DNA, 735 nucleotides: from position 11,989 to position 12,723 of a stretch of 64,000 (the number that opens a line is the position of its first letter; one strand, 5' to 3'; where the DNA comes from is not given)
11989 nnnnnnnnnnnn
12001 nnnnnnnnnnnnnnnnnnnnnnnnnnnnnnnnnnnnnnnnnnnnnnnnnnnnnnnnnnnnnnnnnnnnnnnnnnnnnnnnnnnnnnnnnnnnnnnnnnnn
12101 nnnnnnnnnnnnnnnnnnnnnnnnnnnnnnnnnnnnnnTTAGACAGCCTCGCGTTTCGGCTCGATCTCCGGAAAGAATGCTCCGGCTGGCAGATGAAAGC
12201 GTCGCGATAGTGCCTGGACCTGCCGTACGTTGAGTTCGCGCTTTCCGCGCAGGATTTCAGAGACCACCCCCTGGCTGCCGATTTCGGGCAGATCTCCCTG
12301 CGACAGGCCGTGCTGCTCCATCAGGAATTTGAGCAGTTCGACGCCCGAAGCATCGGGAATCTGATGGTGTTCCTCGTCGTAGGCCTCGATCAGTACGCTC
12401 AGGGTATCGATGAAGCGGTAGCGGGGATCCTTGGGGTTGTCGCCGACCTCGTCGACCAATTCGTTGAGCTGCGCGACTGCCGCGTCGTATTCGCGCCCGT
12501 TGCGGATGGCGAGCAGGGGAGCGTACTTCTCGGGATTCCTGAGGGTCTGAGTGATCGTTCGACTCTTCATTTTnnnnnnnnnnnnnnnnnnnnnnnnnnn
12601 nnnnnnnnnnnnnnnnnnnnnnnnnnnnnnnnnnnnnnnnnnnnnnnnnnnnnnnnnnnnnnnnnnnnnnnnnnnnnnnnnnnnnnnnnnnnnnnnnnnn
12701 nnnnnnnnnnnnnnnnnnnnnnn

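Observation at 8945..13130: The GT-C/hydrolase convergent junction is present three times, subdividing the insertion into two modules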

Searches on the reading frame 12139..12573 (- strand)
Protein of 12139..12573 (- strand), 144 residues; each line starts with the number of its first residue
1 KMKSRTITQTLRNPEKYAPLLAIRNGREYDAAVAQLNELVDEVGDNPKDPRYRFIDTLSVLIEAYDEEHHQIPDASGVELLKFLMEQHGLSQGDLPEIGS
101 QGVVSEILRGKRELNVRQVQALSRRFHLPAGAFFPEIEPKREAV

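Call 5: search_protein_families(library=pfam, proteins=[window:12139-12573:-], max_evalue=0.01)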
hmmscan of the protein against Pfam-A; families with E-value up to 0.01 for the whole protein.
window:12139-12573:- (144 aa): 1 family
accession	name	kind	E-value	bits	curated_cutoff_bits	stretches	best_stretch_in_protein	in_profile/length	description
PF01381.28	HTH_3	-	9.5e-05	22.8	23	1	81-129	1-51/55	Helix-turn-helix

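Call 60: search_protein_families(library=padloc, proteins=[window:12139-12573:-], max_evalue=0.01)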
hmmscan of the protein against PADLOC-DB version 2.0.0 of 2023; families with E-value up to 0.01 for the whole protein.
window:12139-12573:- (144 aa): 1 family
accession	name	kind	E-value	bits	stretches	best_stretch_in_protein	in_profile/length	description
PDLC03982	PD-Lambda-2_B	-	1.9e-20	71.5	1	23-132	7-116/402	-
